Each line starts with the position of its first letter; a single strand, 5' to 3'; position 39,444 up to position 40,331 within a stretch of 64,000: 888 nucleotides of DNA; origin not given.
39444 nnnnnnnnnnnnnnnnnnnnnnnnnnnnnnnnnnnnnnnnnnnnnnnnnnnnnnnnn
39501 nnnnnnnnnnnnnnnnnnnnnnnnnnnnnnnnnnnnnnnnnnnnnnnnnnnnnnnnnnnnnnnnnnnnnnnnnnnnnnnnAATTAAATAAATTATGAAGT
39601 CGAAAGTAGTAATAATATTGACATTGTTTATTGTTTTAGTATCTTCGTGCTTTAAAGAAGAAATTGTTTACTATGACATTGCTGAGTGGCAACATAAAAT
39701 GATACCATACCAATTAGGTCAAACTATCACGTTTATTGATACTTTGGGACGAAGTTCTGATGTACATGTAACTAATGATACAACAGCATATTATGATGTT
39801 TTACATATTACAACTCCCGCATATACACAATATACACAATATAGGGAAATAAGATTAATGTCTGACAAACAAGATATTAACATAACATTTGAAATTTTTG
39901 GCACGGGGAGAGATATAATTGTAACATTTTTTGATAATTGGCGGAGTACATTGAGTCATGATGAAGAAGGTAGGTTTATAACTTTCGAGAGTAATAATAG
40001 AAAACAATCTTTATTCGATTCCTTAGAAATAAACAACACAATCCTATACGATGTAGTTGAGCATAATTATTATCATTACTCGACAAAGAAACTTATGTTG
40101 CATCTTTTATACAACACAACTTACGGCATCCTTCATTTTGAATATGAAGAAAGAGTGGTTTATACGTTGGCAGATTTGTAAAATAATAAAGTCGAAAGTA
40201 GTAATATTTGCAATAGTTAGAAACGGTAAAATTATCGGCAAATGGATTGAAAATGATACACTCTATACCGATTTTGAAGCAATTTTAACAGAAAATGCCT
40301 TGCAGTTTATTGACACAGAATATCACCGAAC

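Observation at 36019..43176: Iterated, decaying cassette array: [T9SS-CTD gene end]-[secreted EEP/DNase I-fold enzyme]-[lipoprotein], a candidate undescribed effector system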

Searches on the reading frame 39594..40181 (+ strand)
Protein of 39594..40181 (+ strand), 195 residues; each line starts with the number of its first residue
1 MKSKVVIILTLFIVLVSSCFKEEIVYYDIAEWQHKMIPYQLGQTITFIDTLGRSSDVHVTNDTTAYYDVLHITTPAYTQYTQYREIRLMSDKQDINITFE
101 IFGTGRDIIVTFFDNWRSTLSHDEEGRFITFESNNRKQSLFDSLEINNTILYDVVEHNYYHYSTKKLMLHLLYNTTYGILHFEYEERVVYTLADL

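Call 4: search_protein_families(library=pfam, proteins=[window:39594-40181:+], max_evalue=0.1)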
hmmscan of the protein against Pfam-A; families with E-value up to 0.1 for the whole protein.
window:39594-40181:+ (195 aa): 0 families

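Call 25: search_protein_families(library=ncbifam, proteins=[window:39594-40181:+], max_evalue=0.1)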
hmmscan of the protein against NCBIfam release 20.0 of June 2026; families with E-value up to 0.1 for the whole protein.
window:39594-40181:+ (195 aa): 0 families

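Call 36: find_homologous_proteins(query=A2, max_evalue=0.01)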
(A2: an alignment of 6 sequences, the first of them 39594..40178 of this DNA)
Query A2 (6 sequences) (195 aa, profile of the alignment): 40 proteins with E <= 0.01 among 3023 candidates.
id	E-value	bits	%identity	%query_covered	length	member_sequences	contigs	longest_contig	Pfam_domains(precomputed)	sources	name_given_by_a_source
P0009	4.0e-71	257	32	98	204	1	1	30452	-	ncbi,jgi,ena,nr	ncbi:MAG: hypothetical protein FWH18_07875 [Marinilabiliaceae bacterium]|nr:hypothetical protein [Ma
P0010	3.6e-69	250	33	98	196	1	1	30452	-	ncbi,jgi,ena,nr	ncbi:MAG: hypothetical protein FWH18_07860 [Marinilabiliaceae bacterium]|nr:hypothetical protein [Ma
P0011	1.5e-55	206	86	79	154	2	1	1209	-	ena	-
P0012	1.5e-50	189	33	94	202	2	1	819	-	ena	-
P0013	2.8e-48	182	37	90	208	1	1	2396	-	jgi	jgi:hypothetical protein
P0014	8.3e-48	180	36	92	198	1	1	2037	-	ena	-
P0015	4.2e-44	168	33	93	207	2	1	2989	-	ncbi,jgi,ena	-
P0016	5.6e-43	165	34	98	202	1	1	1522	-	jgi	jgi:hypothetical protein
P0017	1.0e-42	164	30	93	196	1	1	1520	-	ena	-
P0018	1.2e-42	164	36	93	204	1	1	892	-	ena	-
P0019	8.0e-41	158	32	98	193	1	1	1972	-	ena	-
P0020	2.5e-40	156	36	93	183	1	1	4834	-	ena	-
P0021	1.3e-39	154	32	93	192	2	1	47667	-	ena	-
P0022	3.8e-39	152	33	93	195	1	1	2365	-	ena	-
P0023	9.2e-39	151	35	93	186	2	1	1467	-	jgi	-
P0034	3.0e-29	120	31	94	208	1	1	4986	-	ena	-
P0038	1.8e-27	114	27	93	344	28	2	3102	PF18962.8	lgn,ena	-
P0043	1.8e-23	101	30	93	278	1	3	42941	-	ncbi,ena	-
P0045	3.8e-22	97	26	98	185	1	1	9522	-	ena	-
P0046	5.2e-20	90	27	98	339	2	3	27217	PF18962.8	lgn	-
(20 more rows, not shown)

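Call 38: find_encoding_contigs(protein=P0010, flank=10000, max_places=6)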
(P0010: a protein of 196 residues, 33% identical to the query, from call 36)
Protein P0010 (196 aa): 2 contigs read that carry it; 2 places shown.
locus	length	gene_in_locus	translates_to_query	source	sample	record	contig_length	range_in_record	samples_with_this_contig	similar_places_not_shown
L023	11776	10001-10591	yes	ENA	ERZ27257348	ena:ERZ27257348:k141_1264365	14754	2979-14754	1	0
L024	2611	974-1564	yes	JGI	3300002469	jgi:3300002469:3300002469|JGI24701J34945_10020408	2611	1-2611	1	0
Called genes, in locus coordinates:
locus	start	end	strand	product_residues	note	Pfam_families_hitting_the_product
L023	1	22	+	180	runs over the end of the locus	PF02518:HATPase_c, PF13589:HATPase_c_3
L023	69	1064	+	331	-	PF01116:F_bP_aldolase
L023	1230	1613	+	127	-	-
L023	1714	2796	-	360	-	PF01370:Epimerase, PF16363:GDP_Man_Dehyd (faint), PF01370:Epimerase (weak)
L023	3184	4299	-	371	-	PF01370:Epimerase, PF16363:GDP_Man_Dehyd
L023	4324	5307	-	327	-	PF00106:adh_short (faint), PF01073:3Beta_HSD, PF01370:Epimerase, PF02719:Polysacc_synt_2, PF05368:NmrA, PF07993:NAD_binding_4 (faint), PF16363:GDP_Man_Dehyd, PF13460:NAD_binding_10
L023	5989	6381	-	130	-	PF13560:HTH_31 (faint), PF01381:HTH_3, PF12844:HTH_19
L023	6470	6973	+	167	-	-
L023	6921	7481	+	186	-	-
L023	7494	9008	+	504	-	PF08238:Sel1, PF18962:Por_Secre_tail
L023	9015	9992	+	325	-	PF03372:Exo_endo_phos (weak)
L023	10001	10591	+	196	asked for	-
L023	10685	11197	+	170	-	-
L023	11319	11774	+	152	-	?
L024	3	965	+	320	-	?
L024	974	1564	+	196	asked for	-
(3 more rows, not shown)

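Call 39: find_encoding_contigs(protein=P0021, flank=8000, max_places=3)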
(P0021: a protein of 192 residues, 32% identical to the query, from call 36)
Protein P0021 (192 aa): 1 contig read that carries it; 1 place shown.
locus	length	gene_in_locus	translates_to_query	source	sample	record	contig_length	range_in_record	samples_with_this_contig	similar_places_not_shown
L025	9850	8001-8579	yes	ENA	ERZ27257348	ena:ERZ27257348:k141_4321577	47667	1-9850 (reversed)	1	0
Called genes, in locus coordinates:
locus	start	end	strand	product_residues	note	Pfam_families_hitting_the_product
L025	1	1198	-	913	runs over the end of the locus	PF00989:PAS (faint), PF13426:PAS_9 (faint), PF08447:PAS_3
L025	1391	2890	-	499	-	PF03739:LptF_LptG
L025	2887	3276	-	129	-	PF19569:START_2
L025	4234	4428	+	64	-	-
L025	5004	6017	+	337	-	-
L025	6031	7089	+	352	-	PF08238:Sel1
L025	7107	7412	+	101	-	-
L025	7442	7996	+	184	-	-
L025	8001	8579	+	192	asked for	-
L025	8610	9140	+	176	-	-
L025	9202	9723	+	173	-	-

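Call 40: find_encoding_contigs(protein=P0043, flank=8000, max_places=3)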
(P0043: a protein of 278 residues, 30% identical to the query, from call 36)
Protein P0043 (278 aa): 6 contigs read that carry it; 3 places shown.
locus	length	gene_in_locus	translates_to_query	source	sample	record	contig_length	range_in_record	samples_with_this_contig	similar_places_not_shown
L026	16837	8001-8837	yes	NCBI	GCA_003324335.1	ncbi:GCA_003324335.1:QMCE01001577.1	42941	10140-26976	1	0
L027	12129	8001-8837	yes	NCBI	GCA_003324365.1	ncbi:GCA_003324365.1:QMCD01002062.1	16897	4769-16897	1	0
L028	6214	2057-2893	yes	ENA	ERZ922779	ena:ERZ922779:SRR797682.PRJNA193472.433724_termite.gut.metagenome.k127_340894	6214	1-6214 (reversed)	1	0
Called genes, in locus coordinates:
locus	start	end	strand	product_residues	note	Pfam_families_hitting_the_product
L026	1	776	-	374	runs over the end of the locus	PF23622:LRR_At1g61320_AtMIF1 (faint), PF18962:Por_Secre_tail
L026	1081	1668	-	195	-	PF01613:Flavin_Reduct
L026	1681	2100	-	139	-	PF01948:PyrI, PF02748:PyrI_C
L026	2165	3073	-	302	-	PF02729:OTCace_N, PF00185:OTCace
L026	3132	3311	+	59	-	-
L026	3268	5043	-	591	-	PF00654:Voltage_CLC, PF00571:CBS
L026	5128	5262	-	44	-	-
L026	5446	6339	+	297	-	-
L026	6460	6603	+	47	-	-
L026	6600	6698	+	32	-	-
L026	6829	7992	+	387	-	PF03372:Exo_endo_phos (weak)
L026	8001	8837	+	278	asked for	-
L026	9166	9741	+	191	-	PF18306:LDcluster4, PF03641:Lysine_decarbox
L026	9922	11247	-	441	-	-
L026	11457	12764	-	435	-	PF00275:EPSP_synthase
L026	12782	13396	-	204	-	PF14123:DUF4290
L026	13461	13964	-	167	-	PF11751:PorP_SprF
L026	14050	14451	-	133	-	PF11751:PorP_SprF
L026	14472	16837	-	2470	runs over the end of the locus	PF19081:Ig_7 (faint), PF23664:Ig_Pom152 (faint), PF24312:Ig-like_POM152 (faint), PF13573:SprB, PF19408:PKD_6, PF13585:CHU_C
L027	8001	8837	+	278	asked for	-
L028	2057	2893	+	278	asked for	-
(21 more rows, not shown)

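Call 47: find_encoding_contigs(protein=P0046, flank=7000, max_places=3)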
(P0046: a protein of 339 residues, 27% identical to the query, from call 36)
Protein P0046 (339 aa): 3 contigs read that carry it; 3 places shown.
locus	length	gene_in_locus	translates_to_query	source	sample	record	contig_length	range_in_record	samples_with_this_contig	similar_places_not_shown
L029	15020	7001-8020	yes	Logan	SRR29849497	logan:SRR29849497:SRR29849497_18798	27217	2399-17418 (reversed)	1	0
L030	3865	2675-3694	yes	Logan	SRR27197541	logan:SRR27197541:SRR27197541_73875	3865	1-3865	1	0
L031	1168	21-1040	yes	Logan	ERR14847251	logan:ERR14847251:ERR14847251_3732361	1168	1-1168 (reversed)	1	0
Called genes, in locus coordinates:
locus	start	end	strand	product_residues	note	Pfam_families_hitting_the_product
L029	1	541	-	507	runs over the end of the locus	PF02638:GHL10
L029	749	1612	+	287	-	PF17827:PrmC_N, PF13489:Methyltransf_23 (faint), PF06325:PrmA (weak), PF05175:MTS, PF13847:Methyltransf_31 (weak), PF13649:Methyltransf_25 (weak)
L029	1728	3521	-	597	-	PF00750:tRNA-synt_1d, PF05746:DALR_1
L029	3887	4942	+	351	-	-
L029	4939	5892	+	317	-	-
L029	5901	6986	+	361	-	-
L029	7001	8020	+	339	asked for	PF18962:Por_Secre_tail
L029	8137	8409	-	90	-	PF00216:Bac_DNA_binding, PF18291:HU-HIG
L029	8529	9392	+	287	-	PF01694:Rhomboid, PF08551:DUF1751 (weak), PF01694:Rhomboid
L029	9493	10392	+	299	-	PF01694:Rhomboid, PF20216:DUF6576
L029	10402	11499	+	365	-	PF28535:DUF8431, PF03372:Exo_endo_phos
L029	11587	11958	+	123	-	PF01597:GCV_H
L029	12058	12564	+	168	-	PF00731:AIRC, PF13685:Fe-ADH_2 (weak)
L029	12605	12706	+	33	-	-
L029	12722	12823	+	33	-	-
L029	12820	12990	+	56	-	-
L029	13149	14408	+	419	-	PF00162:PGK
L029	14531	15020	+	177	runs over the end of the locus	PF03358:FMN_red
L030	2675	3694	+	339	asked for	PF18962:Por_Secre_tail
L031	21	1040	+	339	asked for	PF18962:Por_Secre_tail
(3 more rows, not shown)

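Call 48: find_encoding_contigs(protein=P0045, flank=7000, max_places=3)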
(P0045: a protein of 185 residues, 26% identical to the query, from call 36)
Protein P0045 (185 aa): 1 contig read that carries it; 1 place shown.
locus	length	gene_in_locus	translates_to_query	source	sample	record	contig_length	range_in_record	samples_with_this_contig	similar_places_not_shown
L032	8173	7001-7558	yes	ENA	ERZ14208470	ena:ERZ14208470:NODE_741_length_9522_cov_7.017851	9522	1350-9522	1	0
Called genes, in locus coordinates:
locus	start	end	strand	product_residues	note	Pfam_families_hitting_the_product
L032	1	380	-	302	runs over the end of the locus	PF00849:PseudoU_synth_2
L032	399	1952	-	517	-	PF10150:RNase_E_G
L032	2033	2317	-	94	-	PF00216:Bac_DNA_binding, PF18291:HU-HIG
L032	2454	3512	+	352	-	PF00730:HhH-GPD, PF00633:HHH (weak), PF14815:NUDIX_4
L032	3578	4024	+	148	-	PF00436:SSB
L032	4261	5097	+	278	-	PF13884:Peptidase_S74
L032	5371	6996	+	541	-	PF00932:LTD, PF03372:Exo_endo_phos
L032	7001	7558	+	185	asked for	-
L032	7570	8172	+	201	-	?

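Call 50: search_protein_families(library=pfam, proteins=[L029:3887-4942:+, L029:4939-5892:+, L029:5901-6986:+, L032:5371-6996:+, L032:7570-8172:+, L026:6829-7992:+, L026:5446-6339:+, L025:7442-7996:+], max_evalue=0.05)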
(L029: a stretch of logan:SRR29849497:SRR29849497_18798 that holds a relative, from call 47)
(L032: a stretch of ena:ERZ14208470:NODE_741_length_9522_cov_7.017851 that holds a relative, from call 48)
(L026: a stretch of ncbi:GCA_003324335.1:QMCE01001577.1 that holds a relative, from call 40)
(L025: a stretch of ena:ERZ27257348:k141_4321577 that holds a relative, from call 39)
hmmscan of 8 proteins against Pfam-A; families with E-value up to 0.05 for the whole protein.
L029:3887-4942:+ (351 aa): 0 families

L029:4939-5892:+ (317 aa): 1 family
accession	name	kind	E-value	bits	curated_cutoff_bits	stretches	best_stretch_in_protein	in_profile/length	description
PF03372.29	Exo_endo_phos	-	0.00022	21.5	24.5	1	110-241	23-156/225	Endonuclease/Exonuclease/phosphatase family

L029:5901-6986:+ (361 aa): 0 families

L032:5371-6996:+ (541 aa): 2 families
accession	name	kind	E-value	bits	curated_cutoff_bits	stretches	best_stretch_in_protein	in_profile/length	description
PF00932.25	LTD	-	1.8e-11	44.8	34.3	1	20-157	3-107/109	Lamin Tail Domain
PF03372.29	Exo_endo_phos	-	4.9e-08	33.4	24.5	1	308-499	1-202/225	Endonuclease/Exonuclease/phosphatase family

L032:7570-8172:+ (201 aa): 1 family
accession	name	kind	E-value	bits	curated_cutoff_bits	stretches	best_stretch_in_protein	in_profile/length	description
PF13505.12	OMP_b-brl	-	0.0096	16.5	28.7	1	58-165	24-122/175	Outer membrane protein beta-barrel domain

L026:6829-7992:+ (387 aa): 2 families
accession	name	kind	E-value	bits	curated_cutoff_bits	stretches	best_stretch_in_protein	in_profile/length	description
PF03372.29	Exo_endo_phos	-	4e-06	27.2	24.5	1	90-349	1-215/225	Endonuclease/Exonuclease/phosphatase family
PF22669.2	Exo_endo_phos2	-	0.024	14.6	27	0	250-307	147-204/288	Endonuclease/Exonuclease/phosphatase family 2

L026:5446-6339:+ (297 aa): 0 families

L025:7442-7996:+ (184 aa): 0 families

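Call 59: predict_structure(alignment_id=A4)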
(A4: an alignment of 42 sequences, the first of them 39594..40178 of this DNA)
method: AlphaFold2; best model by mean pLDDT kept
length: 195 residues; sequences in the alignment: 42
mean_pLDDT: 92.7   pTM: 0.82
mean pLDDT of the five models: 92.7, 92.7, 92.0, 91.3, 91.0
residues with pLDDT >= 90: 150; 70-90: 42; 50-70: 3; < 50: 0
segments of 3 or more residues with pLDDT < 50: none
pLDDT, mean of each block of 10 residues (from residue 1): 81 79 92 96 96 96 92 80 98 94 96 94 95 97 95 97 96 97 93 90
secondary structure, 60 per line:
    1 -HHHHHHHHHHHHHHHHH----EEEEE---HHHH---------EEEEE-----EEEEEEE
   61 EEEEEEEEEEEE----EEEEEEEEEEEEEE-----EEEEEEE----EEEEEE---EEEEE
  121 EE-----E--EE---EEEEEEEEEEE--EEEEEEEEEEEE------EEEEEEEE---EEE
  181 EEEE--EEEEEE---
elements in order: H2-18 E23-27 H31-34 E44-48 E54-72 E77-90 E96-102 E107-112 E116-122 E136-146 E149-160 E167-174 E178-184 E187-192

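Call 63: fold_search(model_id=the predicted structure, library=pdb)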
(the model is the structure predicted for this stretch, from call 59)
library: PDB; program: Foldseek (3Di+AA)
matches with E <= 10: 451; with E <= 0.001: 0
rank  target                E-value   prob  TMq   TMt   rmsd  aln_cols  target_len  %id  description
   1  9ifo_A                2.6e-03  0.99  0.27  0.05  16.2       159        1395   14  Structure of Teneurin-Like Protein (TLP) (released 2026-03-11)
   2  3fzx                  9.1e-03  0.96  0.33  0.31   9.2       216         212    8  CRYSTAL STRUCTURE OF A PUTATIVE EXPORTED PROTEIN WITH YMCC-LIKE FOLD (BF2203) FROM BACTEROIDES FRAGILIS NCTC 9343 AT 2.2 (released 2009-02-03)
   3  8trh_Q                1.9e-02  0.60  0.21  0.10  12.7       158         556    9  The IDRc bound human core Mediator complex (released 2024-10-09)
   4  4fvs_E                2.1e-02  0.87  0.34  0.32   9.0       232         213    9  Crystal structure of a putative lipoprotein (BDI_3050) from Parabacteroides distasonis ATCC 8503 at 2.70 A resolution (released 2012-07-25)
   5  4fvs_A                2.4e-02  0.89  0.35  0.33   9.1       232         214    9  Crystal structure of a putative lipoprotein (BDI_3050) from Parabacteroides distasonis ATCC 8503 at 2.70 A resolution (released 2012-07-25)
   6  8qja_C                3.2e-02  0.60  0.26  0.06  16.7       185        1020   11  T6SS-linked Rhs repeat protein - Advenella mimigardefordensis VgrG-Rhs core (released 2024-09-25)
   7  8qja_A                3.3e-02  0.66  0.25  0.06  16.1       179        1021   11  T6SS-linked Rhs repeat protein - Advenella mimigardefordensis VgrG-Rhs core (released 2024-09-25)
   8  2v43_A                3.3e-02  0.33  0.18  0.15  14.6       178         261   11  Crystal structure of RseB: a sensor for periplasmic stress response in E. coli (released 2007-08-28)
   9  29hm_B                5.6e-02  0.23  0.19  0.20  14.1       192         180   10  Crystal structure of Enterovirus D68 3C protease determined via sulfur phasing (released 2026-04-01)
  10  8qja_B                6.6e-02  0.51  0.27  0.06  17.2       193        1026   10  T6SS-linked Rhs repeat protein - Advenella mimigardefordensis VgrG-Rhs core (released 2024-09-25)
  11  3mh8_B                7.3e-02  0.51  0.25  0.25  11.9       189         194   10  Crystal structure of LprG from Mycobacterium tuberculosis (released 2010-09-01)
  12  7q97_A                7.7e-02  0.54  0.24  0.05  17.6       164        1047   12  Structure of the bacterial type VI secretion system effector RhsA. (released 2021-12-22)
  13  8fl5_A                7.7e-02  0.23  0.20  0.20  13.6       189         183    9  Crystal Structure of Enterovirus 68 3C Protease inactive mutant C147A at 1.8 Angstroms. (released 2024-01-10)
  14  8k7u_B                8.1e-02  0.28  0.20  0.08  16.0       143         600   10  the alpha-galactosidase 5 with Cacl2 (released 2024-07-31)
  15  9dcf_A                8.1e-02  0.25  0.20  0.21  11.7       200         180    9  Structure of Coxsackievirus B3 cloverleaf RNA in complex with 3Cpro dimer (released 2025-03-26)
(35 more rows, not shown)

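Call 64: search_protein_families(library=padloc, proteins=[window:39594-40181:+], max_evalue=0.1)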
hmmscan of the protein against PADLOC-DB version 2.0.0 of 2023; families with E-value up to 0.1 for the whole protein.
window:39594-40181:+ (195 aa): 0 families

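Call 65: find_related_loci(query=A4, collection=genome_contigs, flank=6000)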
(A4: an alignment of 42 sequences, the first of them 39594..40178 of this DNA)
Query A4 (195 aa) in genome_contigs; peptide patterns used: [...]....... (x = any residue, [..] = any of these).
58 stretches matched a pattern; 5 encode a relative of the query (tblastn E <= 1e-3); 5 distinct loci.
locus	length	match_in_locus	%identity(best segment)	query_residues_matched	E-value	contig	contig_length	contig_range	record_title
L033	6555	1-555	36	10-192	3e-29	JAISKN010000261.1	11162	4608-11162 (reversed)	MAG: Prevotellaceae bacterium isolate Hs463_bin52 k119_1691230, whole genome shotgun sequence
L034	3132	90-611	32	1-183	2e-20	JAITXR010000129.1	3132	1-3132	MAG: Paludibacter sp. isolate Zx50_bin68 k119_3911218, whole genome shotgun sequence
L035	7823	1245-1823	33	1-192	4e-19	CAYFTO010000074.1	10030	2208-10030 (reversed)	MAG TPA_asm: uncultured Paludibacter sp. isolate ERP107106_co2_267 genome assembly, contig: NODE_6056_length_10030_cov_1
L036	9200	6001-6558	29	3-192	3e-14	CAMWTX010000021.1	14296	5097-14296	MAG TPA_asm: uncultured Bacteroidales bacterium isolate SRR14411283_bin.4_metawrap_v1.3_MAG genome assembly, contig: NOD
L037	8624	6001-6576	26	1-194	5e-11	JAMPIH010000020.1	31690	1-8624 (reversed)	MAG: Bacteroides sp. isolate NALB_7963_6 Scaffold_#20__SCF_020___31690_bp, whole genome shotgun sequence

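Call 73: search_protein_representatives(alignment_id=A4)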
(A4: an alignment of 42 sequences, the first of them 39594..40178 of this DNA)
Query: 42 sequences, 200 profile positions. Proteins with E-value up to 0.001 (for the whole library): 1217; up to 1e-10: 366; up to 1e-30: 126. The best 150 are listed.
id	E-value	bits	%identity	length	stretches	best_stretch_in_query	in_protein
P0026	5.2e-64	231.8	-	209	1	1-200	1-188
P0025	6.2e-64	231.5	-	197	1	1-199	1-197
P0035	3.0e-63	229.3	-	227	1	1-200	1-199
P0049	2.7e-62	226.2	-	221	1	1-198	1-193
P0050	1.4e-61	223.9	-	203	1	1-200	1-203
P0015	1.6e-61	223.7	-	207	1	1-199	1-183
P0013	5.5e-61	221.9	-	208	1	1-200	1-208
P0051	4.3e-60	219.0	-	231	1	1-199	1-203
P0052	1.2e-59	217.5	-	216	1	1-199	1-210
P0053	2.6e-59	216.5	-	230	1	1-199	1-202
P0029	2.8e-59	216.4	-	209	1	1-199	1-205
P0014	5.3e-59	215.4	-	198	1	1-200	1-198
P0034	7.4e-59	215.0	-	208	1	1-200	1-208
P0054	1.5e-58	214.0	-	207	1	1-200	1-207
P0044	2.0e-58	213.5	-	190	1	1-200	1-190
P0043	9.9e-56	204.8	-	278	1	1-200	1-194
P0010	7.1e-51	188.9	-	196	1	1-200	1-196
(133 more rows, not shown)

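Call 87: search_solved_structures(query=A4, max_evalue=5)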
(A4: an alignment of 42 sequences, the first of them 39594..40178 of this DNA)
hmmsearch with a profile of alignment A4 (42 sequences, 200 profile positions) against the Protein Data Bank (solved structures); distinct sequences matched with E-value up to 5: 8.
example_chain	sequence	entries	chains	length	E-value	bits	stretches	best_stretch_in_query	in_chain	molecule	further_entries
4eqx_A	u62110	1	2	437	0.41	13.4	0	29-56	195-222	Coenzyme A disulfide reductase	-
4eqw_A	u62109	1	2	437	0.42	13.3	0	29-56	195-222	Coenzyme A disulfide reductase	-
4eqr_A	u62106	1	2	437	0.42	13.3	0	29-56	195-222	Coenzyme A disulfide reductase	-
4emw_A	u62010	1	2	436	0.45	13.2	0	29-56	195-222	Coenzyme A disulfide reductase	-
4eqs_A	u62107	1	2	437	0.46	13.2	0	29-56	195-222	Coenzyme A disulfide reductase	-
4em3_A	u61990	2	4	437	0.46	13.2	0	29-56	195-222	Coenzyme A disulfide reductase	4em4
1yqz_A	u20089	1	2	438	0.46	13.2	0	29-56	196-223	coenzyme A disulfide reductase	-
8aol_A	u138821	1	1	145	2.9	10.6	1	123-170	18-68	SlpX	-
